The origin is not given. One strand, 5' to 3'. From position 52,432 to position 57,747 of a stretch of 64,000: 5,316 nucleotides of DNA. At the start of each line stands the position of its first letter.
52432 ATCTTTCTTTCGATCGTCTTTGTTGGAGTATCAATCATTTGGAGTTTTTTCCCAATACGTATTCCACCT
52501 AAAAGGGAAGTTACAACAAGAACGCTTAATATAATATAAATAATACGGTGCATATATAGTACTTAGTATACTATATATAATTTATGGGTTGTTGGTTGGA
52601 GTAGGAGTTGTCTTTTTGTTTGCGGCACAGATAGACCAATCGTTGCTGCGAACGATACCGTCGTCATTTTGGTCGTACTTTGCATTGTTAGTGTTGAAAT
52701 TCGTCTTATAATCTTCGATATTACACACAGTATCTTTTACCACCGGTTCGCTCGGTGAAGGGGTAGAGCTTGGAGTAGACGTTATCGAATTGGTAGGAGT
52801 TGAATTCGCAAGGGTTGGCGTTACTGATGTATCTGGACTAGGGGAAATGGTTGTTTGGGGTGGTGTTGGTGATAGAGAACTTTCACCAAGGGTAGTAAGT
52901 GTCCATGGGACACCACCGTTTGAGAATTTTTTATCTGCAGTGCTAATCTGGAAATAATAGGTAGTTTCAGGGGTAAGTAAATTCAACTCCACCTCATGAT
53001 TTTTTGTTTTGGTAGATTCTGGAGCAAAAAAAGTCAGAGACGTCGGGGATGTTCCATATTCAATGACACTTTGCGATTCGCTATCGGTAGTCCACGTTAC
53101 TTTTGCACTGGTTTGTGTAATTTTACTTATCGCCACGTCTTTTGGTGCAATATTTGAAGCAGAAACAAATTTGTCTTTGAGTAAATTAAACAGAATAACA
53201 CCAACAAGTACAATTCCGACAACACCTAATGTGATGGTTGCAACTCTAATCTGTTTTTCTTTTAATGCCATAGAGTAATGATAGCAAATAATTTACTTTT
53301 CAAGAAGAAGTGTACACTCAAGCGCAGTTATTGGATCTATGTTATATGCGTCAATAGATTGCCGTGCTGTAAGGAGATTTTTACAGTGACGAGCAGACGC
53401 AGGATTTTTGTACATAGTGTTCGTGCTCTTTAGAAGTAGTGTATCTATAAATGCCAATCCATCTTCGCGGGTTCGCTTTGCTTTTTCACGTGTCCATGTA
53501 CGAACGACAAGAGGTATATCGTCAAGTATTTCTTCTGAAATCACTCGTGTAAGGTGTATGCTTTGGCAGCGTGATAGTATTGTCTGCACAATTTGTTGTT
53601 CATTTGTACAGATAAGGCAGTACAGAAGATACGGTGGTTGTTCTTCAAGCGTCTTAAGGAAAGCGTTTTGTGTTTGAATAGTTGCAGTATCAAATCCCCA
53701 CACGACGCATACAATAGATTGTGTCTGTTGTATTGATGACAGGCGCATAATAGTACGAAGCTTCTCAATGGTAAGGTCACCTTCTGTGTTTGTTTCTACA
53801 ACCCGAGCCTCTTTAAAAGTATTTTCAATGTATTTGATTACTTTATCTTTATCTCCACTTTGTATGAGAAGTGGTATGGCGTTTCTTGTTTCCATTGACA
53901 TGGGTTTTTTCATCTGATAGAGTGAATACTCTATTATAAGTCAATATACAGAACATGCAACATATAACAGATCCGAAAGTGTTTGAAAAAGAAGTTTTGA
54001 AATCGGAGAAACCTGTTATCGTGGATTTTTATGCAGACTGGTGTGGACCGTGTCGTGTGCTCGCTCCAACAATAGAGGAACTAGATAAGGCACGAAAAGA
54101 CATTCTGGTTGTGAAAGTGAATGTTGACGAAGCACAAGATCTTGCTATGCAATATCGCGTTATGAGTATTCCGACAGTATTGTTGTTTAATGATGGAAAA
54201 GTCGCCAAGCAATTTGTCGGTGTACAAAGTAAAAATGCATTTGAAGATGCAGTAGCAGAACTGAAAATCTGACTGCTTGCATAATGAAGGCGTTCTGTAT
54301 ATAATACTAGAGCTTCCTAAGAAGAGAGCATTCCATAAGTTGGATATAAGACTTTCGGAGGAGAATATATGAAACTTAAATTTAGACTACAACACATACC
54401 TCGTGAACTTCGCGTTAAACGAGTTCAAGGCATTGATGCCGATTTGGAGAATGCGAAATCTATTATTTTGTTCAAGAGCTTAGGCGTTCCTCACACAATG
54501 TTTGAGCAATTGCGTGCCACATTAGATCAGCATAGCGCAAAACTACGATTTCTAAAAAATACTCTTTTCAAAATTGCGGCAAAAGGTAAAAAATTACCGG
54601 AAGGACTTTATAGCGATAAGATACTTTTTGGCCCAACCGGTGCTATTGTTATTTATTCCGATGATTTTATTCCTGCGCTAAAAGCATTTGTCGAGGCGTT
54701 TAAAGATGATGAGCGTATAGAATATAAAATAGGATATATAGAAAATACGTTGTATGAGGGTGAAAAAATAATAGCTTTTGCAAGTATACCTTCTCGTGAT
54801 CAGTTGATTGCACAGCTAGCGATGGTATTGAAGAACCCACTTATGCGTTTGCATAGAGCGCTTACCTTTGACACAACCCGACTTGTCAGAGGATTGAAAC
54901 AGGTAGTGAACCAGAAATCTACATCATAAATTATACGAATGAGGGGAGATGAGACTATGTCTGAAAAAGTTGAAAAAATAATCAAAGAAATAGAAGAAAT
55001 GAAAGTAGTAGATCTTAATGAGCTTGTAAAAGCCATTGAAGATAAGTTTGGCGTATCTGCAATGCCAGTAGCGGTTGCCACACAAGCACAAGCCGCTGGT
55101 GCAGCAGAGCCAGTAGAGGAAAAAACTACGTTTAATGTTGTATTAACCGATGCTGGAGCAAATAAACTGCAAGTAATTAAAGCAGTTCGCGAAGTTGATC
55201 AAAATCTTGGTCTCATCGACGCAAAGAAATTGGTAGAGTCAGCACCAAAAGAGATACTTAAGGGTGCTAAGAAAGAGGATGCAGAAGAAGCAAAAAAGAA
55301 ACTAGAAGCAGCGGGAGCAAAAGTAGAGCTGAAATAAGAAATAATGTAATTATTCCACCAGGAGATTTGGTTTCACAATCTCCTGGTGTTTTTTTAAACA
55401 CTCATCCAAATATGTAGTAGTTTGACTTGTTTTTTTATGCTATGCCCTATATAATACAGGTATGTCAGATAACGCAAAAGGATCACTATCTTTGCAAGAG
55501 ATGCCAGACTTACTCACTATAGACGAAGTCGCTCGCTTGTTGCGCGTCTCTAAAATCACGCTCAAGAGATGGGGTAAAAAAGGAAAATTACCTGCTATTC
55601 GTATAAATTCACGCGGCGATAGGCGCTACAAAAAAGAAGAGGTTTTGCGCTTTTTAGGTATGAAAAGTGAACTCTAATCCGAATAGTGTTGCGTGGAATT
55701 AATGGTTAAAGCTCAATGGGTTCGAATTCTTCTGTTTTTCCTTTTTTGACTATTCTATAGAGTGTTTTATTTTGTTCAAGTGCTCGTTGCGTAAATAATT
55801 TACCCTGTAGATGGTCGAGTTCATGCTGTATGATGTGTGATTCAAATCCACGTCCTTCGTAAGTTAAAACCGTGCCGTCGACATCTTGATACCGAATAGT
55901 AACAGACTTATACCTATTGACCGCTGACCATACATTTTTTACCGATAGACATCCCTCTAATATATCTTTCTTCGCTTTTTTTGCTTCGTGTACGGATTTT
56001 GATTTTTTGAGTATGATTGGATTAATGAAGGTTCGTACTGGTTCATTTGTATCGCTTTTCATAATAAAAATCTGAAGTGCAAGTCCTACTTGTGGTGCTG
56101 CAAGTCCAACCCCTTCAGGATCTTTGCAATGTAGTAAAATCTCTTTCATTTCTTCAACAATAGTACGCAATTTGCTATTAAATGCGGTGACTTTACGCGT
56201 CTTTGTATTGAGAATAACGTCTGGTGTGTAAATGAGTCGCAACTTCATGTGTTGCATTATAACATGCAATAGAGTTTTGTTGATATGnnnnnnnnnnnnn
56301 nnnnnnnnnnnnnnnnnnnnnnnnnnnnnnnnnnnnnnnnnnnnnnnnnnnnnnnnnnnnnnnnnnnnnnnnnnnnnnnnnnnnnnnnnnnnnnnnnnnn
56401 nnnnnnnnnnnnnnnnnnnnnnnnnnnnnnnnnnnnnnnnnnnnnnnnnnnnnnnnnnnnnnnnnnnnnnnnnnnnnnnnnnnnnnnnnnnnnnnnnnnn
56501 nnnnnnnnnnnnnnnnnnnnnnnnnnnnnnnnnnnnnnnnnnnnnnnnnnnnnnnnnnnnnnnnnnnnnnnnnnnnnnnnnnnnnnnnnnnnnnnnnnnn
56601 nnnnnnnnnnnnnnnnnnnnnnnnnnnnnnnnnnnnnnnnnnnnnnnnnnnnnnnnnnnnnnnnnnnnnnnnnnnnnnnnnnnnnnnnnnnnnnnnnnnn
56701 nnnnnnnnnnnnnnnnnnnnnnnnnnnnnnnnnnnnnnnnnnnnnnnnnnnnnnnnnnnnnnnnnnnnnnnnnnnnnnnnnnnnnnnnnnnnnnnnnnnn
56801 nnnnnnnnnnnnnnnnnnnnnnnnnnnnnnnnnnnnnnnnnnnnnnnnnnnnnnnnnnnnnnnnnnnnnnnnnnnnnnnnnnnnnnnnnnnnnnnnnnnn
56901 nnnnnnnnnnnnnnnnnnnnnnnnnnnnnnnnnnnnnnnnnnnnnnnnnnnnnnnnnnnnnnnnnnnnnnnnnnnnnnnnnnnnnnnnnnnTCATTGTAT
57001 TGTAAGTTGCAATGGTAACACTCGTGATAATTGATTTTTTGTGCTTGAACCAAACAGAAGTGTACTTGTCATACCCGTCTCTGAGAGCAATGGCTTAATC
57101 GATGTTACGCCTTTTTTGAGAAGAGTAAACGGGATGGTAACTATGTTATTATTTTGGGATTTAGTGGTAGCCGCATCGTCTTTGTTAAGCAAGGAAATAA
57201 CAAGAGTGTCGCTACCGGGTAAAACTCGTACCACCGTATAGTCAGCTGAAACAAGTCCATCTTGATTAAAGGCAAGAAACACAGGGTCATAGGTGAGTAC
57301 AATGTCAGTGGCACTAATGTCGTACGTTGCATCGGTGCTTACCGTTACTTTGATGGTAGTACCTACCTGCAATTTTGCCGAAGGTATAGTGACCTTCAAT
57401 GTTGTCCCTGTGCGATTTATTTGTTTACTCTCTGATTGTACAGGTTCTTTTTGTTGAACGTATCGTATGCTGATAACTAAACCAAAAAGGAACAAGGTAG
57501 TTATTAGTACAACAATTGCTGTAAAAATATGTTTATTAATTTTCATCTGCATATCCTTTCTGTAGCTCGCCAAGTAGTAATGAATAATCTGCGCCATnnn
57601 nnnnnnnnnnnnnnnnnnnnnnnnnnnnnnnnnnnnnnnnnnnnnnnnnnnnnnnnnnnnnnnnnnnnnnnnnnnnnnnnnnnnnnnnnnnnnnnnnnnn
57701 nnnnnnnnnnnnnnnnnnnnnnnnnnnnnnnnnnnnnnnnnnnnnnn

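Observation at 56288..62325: Cohesin/dockerin surface-protein operon with a sortase-anchored cohesin and a Wzy_C-TPR membrane protein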

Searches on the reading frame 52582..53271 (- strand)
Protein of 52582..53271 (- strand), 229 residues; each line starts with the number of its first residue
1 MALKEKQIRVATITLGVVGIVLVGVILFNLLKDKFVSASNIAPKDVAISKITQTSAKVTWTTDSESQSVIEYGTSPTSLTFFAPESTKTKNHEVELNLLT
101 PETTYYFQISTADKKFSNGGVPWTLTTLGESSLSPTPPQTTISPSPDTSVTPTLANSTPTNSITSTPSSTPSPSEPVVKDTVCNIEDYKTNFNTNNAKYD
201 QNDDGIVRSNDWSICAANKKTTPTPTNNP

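Call 3: search_protein_families(library=pfam, proteins=[window:52582-53271:-], max_evalue=1)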
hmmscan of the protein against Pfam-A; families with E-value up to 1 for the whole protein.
window:52582-53271:- (229 aa): 4 families
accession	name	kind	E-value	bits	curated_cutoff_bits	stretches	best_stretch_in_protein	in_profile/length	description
PF16656.11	Pur_ac_phosph_N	-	2.7e-11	44.3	30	1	47-117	7-86/93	Purple acid Phosphatase, N-terminal domain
PF00041.27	fn3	-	1.4e-05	25.7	25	1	42-115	2-72/84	Fibronectin type III domain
PF25814.1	fn3_SORL1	-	0.0088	16.5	27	1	43-109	5-69/90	SORL1-like, fn3 domain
PF14155.11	DUF4307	-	0.14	12.5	27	1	10-66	7-58/111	Domain of unknown function (DUF4307)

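Call 4: search_protein_families(library=ncbifam, proteins=[window:52582-53271:-], max_evalue=1)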
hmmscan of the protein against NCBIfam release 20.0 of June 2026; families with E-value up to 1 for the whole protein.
window:52582-53271:- (229 aa): 1 family
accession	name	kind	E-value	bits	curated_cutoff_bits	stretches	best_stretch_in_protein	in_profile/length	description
NF041516.1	PA2928_fam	subfamily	0.037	13.4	70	1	41-100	308-368/376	PA2928 family protein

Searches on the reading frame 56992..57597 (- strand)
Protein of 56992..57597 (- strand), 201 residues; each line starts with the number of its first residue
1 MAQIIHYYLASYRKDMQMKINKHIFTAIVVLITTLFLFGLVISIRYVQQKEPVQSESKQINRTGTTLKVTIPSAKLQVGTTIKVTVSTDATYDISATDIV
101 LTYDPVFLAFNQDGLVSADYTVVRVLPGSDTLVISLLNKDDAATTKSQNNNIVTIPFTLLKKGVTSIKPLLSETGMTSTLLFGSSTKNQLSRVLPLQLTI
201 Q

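Call 3: search_protein_families(library=pfam, proteins=[window:56992-57597:-], max_evalue=1)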
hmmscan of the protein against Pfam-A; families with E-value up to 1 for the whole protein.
window:56992-57597:- (201 aa): 5 families
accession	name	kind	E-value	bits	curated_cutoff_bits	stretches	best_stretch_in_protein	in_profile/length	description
PF00963.24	Cohesin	-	1e-07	32.7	24.1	1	68-200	2-137/139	Cohesin domain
PF13314.11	DUF4083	-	4.7e-05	23.7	25.4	1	22-61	4-44/57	Domain of unknown function (DUF4083)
PF20773.4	InhA-like_MAM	-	0.033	14.1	26.9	1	141-196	8-59/191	Immune inhibitor A-like, MAM domain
PF11033.13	ComJ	-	0.13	12.5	25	0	142-169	57-84/122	Competence protein J (ComJ)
PF10322.15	7TM_GPCR_Sru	-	0.13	12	26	1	9-91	186-269/305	Serpentine type 7TM GPCR chemoreceptor Sru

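Call 4: search_protein_families(library=ncbifam, proteins=[window:56992-57597:-], max_evalue=1)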
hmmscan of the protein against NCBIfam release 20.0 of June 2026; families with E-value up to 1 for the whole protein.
window:56992-57597:- (201 aa): 3 families
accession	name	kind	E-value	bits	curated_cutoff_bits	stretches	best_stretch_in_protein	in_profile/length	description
TIGR01678.1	FAD_lactone_ox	subfamily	0.034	13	396.8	1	77-147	167-236/438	sugar 1,4-lactone oxidase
NF045849.1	ICE_MMCAP2_0565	equivalog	0.073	12.8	40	1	4-44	34-76/80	Mbov_0395 family pilin-like conjugal transfer protein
NF053514.2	JUQZ_fam_ocin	equivalog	0.15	12.4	40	0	31-86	4-57/107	BLB8/JUQZ-1 family protein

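Call 66: search_solved_structures(query=A4, max_evalue=1)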
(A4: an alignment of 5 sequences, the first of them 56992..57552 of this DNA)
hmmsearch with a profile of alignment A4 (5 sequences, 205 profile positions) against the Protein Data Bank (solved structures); distinct sequences matched with E-value up to 1: 10.
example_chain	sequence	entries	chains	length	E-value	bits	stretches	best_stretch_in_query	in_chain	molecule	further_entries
3l8q_A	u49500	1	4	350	0.00027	23.8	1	80-117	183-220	Cellulosomal scaffoldin adaptor protein B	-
3fnk_A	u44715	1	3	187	0.049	16.5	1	80-119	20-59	Cellulosomal scaffoldin adaptor protein B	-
3ghp_A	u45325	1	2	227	0.072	15.9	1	80-119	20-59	Cellulosomal scaffoldin adaptor protein B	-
4u3s_A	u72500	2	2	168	0.083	15.7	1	81-119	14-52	Cellulosomal scaffoldin adaptor protein B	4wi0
5g5d_A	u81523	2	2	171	0.15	14.9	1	79-116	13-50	CELLULOSOME ANCHORING PROTEIN COHESIN REGION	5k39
1qzn_A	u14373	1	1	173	0.37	13.6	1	79-194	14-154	cellulosomal scaffoldin adaptor protein B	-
1zv9_A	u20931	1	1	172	0.37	13.6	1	79-194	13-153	Cellulosomal scaffoldin adaptor protein B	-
3f2l_A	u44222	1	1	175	0.38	13.6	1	79-194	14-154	Cellulosomal scaffoldin adaptor protein B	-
3bwz_A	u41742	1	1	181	0.42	13.4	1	79-194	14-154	Cellulosomal scaffoldin adaptor protein B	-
3sd2_A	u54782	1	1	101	0.45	13.3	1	128-186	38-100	Putative member of DUF3244 protein family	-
